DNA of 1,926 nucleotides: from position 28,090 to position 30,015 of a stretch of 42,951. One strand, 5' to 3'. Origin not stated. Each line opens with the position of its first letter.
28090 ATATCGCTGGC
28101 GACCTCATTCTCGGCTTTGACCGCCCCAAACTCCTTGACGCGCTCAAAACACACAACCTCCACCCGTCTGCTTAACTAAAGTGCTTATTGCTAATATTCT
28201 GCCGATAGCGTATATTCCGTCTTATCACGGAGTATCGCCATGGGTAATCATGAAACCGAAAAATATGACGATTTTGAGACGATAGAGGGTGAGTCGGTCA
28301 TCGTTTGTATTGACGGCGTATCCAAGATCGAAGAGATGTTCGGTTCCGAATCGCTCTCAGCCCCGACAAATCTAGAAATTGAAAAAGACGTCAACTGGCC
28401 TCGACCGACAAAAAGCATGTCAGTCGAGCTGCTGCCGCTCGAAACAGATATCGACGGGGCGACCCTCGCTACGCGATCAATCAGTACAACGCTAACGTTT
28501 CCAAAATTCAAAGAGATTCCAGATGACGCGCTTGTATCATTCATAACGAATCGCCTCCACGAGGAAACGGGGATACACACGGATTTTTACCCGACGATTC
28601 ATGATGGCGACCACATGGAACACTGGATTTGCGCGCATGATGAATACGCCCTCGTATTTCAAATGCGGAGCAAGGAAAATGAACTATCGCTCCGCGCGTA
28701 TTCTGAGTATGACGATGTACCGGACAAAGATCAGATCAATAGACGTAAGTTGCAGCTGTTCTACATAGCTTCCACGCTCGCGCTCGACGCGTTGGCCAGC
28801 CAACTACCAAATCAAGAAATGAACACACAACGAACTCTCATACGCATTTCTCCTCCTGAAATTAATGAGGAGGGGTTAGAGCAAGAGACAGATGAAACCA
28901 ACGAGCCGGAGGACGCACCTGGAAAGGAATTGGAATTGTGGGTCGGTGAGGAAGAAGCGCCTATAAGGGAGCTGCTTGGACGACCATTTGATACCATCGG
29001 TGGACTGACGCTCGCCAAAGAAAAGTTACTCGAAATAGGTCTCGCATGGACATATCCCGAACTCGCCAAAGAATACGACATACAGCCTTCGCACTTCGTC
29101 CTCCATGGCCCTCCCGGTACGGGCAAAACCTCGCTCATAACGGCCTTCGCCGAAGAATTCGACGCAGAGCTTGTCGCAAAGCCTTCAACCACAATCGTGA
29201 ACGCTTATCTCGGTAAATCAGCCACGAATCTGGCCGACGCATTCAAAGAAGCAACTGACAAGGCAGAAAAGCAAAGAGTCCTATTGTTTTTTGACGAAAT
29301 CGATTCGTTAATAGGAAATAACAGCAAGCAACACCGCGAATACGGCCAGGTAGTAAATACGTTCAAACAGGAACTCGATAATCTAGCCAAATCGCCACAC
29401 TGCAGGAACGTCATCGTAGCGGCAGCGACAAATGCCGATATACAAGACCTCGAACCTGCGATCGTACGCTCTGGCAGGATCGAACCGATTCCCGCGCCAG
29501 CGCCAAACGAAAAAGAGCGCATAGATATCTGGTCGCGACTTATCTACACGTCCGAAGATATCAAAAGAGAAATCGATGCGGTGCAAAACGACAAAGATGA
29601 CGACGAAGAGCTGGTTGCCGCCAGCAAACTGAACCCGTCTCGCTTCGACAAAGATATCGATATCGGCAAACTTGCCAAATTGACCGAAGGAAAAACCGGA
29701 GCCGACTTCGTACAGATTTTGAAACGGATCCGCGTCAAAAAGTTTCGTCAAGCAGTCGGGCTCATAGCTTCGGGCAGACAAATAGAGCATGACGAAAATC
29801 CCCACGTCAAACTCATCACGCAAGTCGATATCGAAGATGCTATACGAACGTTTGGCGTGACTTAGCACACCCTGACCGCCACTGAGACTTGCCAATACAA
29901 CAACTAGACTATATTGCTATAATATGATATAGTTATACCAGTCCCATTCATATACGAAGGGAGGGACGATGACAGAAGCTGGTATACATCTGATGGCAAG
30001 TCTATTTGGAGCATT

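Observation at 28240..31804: Orphan pupylation-like module: AAA+ ATPase, tiny membrane ORF and a PafA/Dop-family ligase, with no Pup or proteasome gene in view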

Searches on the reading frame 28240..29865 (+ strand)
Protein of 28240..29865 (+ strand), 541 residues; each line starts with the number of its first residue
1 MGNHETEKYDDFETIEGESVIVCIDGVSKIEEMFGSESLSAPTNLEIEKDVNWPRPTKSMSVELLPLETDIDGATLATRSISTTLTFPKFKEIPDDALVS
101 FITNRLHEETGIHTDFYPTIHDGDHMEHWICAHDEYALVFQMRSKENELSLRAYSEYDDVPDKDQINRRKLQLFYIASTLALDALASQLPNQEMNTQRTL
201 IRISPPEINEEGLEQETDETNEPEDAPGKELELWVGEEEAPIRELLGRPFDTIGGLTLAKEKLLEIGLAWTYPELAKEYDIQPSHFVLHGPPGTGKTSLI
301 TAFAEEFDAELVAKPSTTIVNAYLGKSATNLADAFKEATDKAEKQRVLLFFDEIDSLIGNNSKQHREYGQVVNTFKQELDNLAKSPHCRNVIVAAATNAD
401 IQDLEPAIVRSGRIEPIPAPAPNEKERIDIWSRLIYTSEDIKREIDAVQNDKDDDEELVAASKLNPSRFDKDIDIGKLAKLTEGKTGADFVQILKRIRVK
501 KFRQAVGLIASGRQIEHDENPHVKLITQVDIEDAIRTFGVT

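Call 3: search_protein_families(library=pfam, proteins=[window:28240-29865:+], max_evalue=0.01)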
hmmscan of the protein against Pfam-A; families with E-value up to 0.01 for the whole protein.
window:28240-29865:+ (541 aa): 18 families
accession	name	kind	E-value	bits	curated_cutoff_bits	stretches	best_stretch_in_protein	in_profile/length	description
PF00004.35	AAA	-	1.9e-27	96.7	21.2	1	287-415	2-124/131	ATPase family associated with various cellular activities (AAA)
PF13191.12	AAA_16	-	3.9e-07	31.2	32.6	1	282-380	23-125/167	AAA ATPase domain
PF13401.12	AAA_22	-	5e-06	27.3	27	1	284-360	6-65/130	AAA domain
PF13521.12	AAA_28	-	7.1e-05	23.5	27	1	286-334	2-50/164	AAA domain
PF13245.12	AAA_19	-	0.00011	22.8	25.1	1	280-353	8-76/134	AAA domain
PF02367.23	TsaE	-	0.0002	21.7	26.6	1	283-334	21-74/128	Threonylcarbamoyl adenosine biosynthesis protein TsaE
PF05496.18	RuvB_N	-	0.00025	21.3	27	1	276-336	26-80/159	Holliday junction DNA helicase RuvB P-loop domain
PF01443.25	Viral_helicase1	-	0.00042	20.6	21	1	287-354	2-68/228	Viral superfamily 1 RNA helicase core domain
PF17862.7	AAA_lid_3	-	0.00085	19.3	27.2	1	472-496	1-25/45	AAA+ lid domain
PF13173.12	AAA_14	-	0.00093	19.6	27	1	286-357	5-74/129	AAA domain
PF01637.24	ATPase_2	-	0.001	19.4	33.2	0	325-395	91-155/225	ATPase domain predominantly from Archaea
PF13671.12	AAA_33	-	0.0011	19.8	27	1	286-344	2-33/143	AAA domain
PF13086.12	AAA_11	-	0.0015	18.8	27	1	285-318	19-43/257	AAA domain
PF13479.12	AAA_24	-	0.0015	18.8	27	1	286-401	5-134/195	AAA domain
PF25199.1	nSTAND_NTPase5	-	0.0026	18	34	0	281-359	39-110/145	Novel STAND NTPase 5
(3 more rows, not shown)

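Call 4: search_protein_families(library=ncbifam, proteins=[window:28240-29865:+], max_evalue=0.01)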
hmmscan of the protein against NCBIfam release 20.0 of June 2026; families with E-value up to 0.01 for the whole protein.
window:28240-29865:+ (541 aa): 31 families (the best 25 are shown)
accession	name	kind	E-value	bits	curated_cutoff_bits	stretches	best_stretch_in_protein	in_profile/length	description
TIGR01243.1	CDC48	subfamily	3.9e-28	98.2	802.65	1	250-432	452-632/733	CDC48 family AAA ATPase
TIGR01242.2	TIGR01242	subfamily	1.6e-25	89.8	500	1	250-432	113-295/362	proteasome-activating nucleotidase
NF003069.1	PRK03992.1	subfamily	1.3e-24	87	500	1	250-432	130-312/379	proteasome-activating nucleotidase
NF041006.2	cell_div_CdvC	equivalog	7.9e-23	81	650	1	250-437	102-286/370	cell division protein CdvC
NF042959.1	IteA_antiphage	equivalog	9.3e-21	74.4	510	1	281-447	123-280/367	anti-phage ATPase IteA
NF047747.1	PrtsmActNtasePan2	equivalog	1.7e-18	67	700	1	272-452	173-353/397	proteasome-activating nucleotidase Pan2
NF047748.1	PrtsmActNtasePan1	equivalog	2.4e-18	66.4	750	1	250-435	147-335/405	proteasome-activating nucleotidase Pan1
TIGR01241.2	FtsH_fam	equivalog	1.3e-17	63.8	600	1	283-431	195-341/598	ATP-dependent zinc metalloprotease FtsH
TIGR03689.1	pup_AAA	equivalog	4.4e-16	58.7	504.75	1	250-455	181-398/512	proteasome ATPase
NF008004.0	PRK10733.1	equivalog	5.2e-11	41.2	1008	1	283-415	185-314/644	ATP-dependent zinc metalloprotease FtsH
TIGR03922.1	T7SS_EccA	equivalog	2.8e-07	29.5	466.65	1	282-381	311-412/557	type VII secretion AAA-ATPase EccA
NF003229.0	PRK04195.1-5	equivalog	1.4e-06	27.3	280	1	283-359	44-117/413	replication factor C large subunit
NF003745.1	PRK05342.1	equivalog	5.5e-06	25.5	359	1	277-357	103-186/418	ATP-dependent Clp protease ATP-binding subunit ClpX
NF047389.1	ATPase_Sll1717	subfamily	1.4e-05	24.4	75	0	326-366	164-206/454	P-loop ATPase, Sll1717 family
TIGR00635.1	ruvB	equivalog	7.4e-05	21.9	299.05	1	276-319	23-66/305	Holliday junction branch migration DNA helicase RuvB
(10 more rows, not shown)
